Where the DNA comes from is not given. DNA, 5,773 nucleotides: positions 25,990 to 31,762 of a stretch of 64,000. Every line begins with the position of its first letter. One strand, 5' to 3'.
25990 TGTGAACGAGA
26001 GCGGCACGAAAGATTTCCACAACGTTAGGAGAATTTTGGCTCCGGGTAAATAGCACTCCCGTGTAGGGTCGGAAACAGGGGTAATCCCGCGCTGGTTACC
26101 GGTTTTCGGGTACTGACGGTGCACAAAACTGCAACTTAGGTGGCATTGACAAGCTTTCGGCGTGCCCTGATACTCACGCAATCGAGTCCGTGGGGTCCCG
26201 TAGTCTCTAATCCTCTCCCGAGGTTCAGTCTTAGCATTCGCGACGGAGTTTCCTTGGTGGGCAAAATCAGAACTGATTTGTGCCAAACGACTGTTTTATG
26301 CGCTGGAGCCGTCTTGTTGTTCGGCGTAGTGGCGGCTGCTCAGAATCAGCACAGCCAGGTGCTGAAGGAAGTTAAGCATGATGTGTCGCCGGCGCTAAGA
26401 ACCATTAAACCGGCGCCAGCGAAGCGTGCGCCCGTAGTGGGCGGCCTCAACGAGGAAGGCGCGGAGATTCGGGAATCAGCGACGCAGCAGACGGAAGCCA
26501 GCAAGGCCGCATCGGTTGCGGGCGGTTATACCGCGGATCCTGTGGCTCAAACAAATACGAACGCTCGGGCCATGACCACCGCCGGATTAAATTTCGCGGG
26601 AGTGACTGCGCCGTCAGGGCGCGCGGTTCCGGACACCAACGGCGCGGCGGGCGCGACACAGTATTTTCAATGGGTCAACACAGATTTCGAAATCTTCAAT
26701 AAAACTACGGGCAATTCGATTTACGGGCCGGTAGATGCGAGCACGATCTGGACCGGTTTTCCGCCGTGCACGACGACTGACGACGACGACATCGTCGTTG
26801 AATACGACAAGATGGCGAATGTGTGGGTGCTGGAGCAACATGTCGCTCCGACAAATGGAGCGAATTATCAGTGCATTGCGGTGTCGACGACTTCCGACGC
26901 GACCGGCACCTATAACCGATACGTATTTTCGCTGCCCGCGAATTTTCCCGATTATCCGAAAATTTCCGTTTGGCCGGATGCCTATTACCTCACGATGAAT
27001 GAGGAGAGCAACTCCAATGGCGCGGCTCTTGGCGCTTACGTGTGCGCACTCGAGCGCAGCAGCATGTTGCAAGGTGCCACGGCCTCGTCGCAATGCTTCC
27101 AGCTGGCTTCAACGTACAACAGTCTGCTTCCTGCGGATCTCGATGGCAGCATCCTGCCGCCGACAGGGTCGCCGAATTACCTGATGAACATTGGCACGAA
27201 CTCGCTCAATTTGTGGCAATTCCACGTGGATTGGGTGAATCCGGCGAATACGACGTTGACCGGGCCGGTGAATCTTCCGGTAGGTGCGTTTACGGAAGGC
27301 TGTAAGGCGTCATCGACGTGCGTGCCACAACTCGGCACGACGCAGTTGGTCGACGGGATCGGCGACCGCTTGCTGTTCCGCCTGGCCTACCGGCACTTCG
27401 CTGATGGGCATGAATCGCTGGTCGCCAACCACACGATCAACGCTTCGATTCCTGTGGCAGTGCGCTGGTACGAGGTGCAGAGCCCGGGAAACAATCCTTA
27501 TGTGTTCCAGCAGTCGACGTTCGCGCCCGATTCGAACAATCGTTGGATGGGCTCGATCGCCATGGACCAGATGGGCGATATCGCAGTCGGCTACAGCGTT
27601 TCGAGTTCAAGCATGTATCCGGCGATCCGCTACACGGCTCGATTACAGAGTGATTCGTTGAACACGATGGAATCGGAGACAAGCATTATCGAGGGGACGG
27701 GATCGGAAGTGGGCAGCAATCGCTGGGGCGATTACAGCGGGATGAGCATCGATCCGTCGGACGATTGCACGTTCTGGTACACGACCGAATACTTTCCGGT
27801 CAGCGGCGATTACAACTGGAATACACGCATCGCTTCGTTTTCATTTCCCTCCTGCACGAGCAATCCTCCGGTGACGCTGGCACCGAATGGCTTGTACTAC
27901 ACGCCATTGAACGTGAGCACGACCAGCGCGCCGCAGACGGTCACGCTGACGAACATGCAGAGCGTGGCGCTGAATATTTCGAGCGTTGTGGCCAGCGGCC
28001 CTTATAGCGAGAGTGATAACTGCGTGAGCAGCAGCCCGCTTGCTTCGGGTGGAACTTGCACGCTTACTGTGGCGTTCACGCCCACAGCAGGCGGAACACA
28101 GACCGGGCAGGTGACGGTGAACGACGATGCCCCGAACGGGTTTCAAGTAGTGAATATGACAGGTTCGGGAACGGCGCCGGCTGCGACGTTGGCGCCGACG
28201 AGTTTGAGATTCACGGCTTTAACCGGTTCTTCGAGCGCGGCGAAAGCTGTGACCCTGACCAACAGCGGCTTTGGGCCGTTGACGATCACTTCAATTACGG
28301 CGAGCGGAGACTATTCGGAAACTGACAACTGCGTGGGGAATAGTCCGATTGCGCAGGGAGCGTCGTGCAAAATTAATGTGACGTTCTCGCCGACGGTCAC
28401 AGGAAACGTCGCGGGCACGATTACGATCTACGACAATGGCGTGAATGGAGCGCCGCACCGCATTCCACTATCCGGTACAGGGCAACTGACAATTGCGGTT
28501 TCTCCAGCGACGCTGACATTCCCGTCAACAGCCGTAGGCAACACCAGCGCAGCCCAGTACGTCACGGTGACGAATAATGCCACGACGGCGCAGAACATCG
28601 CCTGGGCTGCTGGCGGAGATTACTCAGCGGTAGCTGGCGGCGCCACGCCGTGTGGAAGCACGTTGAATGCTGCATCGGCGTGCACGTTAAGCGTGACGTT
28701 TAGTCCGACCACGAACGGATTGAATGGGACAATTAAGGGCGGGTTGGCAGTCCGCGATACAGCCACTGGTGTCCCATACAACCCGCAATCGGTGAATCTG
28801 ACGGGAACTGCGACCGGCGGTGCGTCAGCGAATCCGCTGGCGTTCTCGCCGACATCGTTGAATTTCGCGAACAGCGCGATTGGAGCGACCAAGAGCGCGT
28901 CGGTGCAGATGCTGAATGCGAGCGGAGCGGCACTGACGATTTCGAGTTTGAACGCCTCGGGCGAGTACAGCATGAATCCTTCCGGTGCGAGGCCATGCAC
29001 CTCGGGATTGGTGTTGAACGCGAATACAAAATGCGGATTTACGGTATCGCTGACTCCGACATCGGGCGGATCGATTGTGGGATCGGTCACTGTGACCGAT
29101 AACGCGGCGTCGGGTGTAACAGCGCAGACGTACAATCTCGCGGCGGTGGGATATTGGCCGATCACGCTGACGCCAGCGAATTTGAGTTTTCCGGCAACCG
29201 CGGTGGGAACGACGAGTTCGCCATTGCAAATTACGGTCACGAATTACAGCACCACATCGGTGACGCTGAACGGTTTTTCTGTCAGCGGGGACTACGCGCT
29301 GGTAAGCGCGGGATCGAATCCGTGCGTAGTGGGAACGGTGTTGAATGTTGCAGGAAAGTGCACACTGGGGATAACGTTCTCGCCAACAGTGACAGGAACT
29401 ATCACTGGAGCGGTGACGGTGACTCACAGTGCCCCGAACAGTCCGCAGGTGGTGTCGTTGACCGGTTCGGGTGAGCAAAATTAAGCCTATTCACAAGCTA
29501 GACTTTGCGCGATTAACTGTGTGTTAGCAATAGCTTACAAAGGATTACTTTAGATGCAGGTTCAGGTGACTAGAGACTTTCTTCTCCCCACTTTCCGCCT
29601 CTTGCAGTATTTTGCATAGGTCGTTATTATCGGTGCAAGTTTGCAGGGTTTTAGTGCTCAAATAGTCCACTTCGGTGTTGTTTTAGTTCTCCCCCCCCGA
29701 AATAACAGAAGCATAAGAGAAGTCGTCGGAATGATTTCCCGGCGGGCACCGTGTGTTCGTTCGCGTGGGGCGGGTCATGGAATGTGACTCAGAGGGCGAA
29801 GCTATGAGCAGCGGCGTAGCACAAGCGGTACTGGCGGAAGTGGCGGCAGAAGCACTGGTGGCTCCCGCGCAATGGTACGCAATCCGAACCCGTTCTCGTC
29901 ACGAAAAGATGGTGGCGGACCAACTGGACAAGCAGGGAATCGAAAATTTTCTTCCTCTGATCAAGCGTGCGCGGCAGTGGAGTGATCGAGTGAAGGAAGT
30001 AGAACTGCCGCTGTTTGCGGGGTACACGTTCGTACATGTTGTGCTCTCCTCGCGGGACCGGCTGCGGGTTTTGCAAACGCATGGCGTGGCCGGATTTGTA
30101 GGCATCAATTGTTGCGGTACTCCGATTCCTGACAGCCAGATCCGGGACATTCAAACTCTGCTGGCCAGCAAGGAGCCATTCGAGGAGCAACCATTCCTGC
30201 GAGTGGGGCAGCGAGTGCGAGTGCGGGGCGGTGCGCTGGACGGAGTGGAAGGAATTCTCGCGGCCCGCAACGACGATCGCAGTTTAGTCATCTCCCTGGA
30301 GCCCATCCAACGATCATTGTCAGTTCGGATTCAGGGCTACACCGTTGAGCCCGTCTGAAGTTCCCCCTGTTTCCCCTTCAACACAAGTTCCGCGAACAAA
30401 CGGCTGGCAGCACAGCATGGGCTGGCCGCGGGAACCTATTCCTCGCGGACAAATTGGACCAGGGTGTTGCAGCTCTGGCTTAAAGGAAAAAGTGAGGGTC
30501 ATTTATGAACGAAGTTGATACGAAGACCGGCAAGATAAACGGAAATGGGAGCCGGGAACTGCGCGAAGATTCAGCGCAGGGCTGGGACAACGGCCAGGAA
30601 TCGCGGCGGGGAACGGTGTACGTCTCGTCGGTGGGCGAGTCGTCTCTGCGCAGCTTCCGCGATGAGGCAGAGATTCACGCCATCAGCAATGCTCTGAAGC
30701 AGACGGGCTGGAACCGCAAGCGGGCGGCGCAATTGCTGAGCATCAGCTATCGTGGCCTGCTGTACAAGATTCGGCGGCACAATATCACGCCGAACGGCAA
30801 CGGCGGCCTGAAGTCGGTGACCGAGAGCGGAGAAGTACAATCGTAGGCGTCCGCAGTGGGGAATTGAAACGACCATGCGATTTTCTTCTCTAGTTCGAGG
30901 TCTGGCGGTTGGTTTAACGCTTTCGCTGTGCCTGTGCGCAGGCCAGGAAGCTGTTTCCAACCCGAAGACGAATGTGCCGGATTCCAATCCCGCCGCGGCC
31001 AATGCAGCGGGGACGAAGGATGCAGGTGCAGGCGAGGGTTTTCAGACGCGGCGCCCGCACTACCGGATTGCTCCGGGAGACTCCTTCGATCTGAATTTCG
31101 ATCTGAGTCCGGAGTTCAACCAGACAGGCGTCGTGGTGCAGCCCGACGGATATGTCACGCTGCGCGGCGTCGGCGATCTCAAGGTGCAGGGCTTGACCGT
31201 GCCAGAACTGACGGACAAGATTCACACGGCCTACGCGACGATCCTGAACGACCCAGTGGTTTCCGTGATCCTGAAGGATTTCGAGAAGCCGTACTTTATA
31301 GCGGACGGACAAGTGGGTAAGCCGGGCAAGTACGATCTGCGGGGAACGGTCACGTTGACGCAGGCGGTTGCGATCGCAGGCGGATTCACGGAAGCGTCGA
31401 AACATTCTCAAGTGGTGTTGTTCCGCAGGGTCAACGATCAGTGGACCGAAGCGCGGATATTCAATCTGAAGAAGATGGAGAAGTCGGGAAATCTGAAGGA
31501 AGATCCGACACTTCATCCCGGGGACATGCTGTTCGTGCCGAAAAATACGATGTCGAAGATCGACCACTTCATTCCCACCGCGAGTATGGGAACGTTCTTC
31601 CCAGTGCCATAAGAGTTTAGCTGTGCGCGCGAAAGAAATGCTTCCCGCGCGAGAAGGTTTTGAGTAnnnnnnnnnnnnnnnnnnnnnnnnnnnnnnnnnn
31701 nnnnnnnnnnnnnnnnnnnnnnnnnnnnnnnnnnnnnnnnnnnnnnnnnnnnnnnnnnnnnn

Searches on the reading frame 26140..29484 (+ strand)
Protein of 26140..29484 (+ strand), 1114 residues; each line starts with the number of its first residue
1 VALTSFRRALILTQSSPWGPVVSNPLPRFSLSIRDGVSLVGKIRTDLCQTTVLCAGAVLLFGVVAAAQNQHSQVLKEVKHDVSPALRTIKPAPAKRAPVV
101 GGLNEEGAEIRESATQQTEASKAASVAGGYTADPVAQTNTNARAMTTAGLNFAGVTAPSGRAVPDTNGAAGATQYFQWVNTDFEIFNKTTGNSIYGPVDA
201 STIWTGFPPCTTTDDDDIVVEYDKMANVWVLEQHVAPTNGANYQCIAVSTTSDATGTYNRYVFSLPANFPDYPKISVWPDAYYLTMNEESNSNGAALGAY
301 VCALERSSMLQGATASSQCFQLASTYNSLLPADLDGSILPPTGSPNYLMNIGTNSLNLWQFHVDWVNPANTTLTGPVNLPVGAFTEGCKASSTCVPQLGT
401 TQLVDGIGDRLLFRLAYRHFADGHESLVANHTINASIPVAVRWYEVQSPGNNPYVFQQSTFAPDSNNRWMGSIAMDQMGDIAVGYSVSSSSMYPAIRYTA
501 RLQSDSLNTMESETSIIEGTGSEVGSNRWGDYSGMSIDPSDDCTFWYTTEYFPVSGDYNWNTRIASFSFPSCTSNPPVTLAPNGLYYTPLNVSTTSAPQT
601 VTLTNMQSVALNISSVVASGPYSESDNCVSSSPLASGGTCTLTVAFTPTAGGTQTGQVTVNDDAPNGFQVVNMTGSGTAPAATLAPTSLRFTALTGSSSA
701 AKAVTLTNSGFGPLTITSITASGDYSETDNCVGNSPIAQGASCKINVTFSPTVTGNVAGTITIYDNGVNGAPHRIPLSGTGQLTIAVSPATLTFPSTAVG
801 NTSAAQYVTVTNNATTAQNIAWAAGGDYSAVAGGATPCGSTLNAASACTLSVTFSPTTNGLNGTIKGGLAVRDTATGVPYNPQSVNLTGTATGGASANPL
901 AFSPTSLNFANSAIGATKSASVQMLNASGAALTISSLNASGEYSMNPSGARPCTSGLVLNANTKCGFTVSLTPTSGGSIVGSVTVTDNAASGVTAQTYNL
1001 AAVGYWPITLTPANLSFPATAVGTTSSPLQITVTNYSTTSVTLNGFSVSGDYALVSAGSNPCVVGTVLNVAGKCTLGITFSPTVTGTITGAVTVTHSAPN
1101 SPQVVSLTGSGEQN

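Call 6: search_protein_families(library=pfam, proteins=[window:26140-29484:+], max_evalue=0.001)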
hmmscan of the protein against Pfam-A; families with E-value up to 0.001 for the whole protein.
window:26140-29484:+ (1114 aa): 9 families
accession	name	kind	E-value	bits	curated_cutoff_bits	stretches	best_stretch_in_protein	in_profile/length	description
PF22073.2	Cep192_D4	-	7.4e-32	110.3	35.5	2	688-781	10-111/112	Cep192 domain 4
PF15780.11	ASH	-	3.7e-25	88.4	27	3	1011-1104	6-98/98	Abnormal spindle-like microcephaly-assoc'd, ASPM-SPD-2-Hydin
PF22544.2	HYDIN_VesB_CFA65-like_Ig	-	4.4e-16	59.4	25.5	1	685-779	6-99/100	HYDIN/CFA65/VesB-like, Ig-like domain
PF07610.17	DUF1573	-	1.6e-13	50.9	26.1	1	687-769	6-87/98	Protein of unknown function (DUF1573)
PF12371.14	TMEM131_like_N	-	2.9e-12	47.1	28.8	0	581-660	4-82/84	Transmembrane protein 131-like N-terminal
PF24771.2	Ig_CFAP74_1st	-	3.6e-10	40.5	29.2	0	686-764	5-85/97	CFAP74 first Ig-like domain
PF22066.2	Cep192_D8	-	2.1e-08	34.8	33.5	0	1014-1109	12-98/101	Cep192 domain 8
PF24507.1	Ig_CFAP65_4th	-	2.7e-08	34.5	27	0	737-781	34-76/76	CFAP65, fourth Ig-like domain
PF24798.1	Ig-CFAP74_4th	-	0.00049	20.6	28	0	788-858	2-69/95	CFAP74 forth Ig-like domain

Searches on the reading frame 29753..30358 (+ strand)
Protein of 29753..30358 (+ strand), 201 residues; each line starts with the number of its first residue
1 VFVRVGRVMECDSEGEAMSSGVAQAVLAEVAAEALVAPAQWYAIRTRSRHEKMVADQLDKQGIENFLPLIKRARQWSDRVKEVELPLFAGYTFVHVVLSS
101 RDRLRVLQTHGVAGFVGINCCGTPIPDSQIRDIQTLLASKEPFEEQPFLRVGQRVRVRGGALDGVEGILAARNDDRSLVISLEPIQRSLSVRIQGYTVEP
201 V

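Call 6: search_protein_families(library=pfam, proteins=[window:29753-30358:+], max_evalue=0.001)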
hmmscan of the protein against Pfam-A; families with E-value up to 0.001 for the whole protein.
window:29753-30358:+ (201 aa): 1 family
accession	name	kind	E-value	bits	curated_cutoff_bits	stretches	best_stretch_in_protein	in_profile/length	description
PF02357.24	NusG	-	1e-19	71.2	22.2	1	40-133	2-92/93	Transcription termination factor nusG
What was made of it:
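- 29753..30358 (+): NusG-paralog transcription antiterminator (UpxY family) at the head of the locus. Pfam NusG 1e-19 (call 6).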

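Call 11: search_protein_families(library=ncbifam, proteins=[window:29753-30358:+], max_evalue=0.01)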
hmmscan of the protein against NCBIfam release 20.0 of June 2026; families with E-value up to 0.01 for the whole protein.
window:29753-30358:+ (201 aa): 6 families
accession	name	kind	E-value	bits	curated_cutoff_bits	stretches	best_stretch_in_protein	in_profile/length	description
NF033644.1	antiterm_UpxY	subfamily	9.1e-37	126.6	100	1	41-194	1-160/164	UpxY family transcription antiterminator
TIGR01955.1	RfaH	equivalog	5.5e-20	71.9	144.5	1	41-194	1-154/159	transcription/translation regulatory transformer protein RfaH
NF006534.0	PRK09014.1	equivalog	2e-13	50.5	124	1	40-188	3-149/162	transcription/translation regulatory transformer protein RfaH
NF033641.1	antiterm_LoaP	exception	1e-12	48.5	125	1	41-170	1-135/166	antiterminator LoaP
TIGR00922.1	nusG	equivalog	2e-08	34.2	135.7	1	41-177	1-147/172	transcription termination/antitermination protein NusG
TIGR01956.2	NusG_myco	equivalog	0.00052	19.7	150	0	78-128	77-128/239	transcription termination/antitermination protein NusG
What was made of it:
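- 29753..30358 (+): NCBIfam antiterm_UpxY 126.6 bits against a cut-off of 100 (call 11).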

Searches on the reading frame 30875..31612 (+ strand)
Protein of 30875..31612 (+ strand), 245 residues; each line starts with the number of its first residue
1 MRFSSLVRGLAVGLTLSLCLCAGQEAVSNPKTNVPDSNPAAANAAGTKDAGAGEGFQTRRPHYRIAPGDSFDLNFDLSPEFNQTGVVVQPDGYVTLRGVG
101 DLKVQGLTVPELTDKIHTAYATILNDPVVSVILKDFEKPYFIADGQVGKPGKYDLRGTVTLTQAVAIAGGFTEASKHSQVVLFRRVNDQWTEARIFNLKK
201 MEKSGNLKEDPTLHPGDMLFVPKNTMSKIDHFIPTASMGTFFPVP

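Call 5: search_protein_families(library=pfam, proteins=[window:30875-31612:+], max_evalue=0.001)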
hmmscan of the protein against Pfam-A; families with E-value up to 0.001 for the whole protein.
window:30875-31612:+ (245 aa): 3 families
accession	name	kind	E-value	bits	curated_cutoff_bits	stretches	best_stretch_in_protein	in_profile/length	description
PF02563.21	Poly_export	-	3.9e-17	62.6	28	1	60-133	4-76/77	Polysaccharide biosynthesis/export protein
PF22461.2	SLBB_2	-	4e-08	33.7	27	1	144-221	6-79/79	SLBB domain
PF10531.15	SLBB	-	4.4e-07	30.1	27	1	145-185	6-46/55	SLBB domain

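Call 11: search_protein_families(library=ncbifam, proteins=[window:30875-31612:+], max_evalue=0.01)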
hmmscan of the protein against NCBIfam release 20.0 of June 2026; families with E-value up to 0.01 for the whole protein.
window:30875-31612:+ (245 aa): 4 families
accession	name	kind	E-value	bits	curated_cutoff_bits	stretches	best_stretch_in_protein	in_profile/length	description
TIGR03027.2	pepcterm_export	equivalog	9.5e-25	87.2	180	1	62-224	2-167/169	XrtA/PEP-CTERM system exopolysaccharide export protein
NF011658.0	PRK15078.1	subfamily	2.2e-18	66.2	333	1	83-229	115-257/380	polysaccharide export protein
TIGR03028.1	EpsE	equivalog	1.1e-14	54.4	262.65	1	63-226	2-164/239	polysaccharide export protein EpsE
NF041843.1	EpsY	equivalog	3.3e-14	52.6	320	1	62-220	52-209/211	exopolysaccharide export protein EpsY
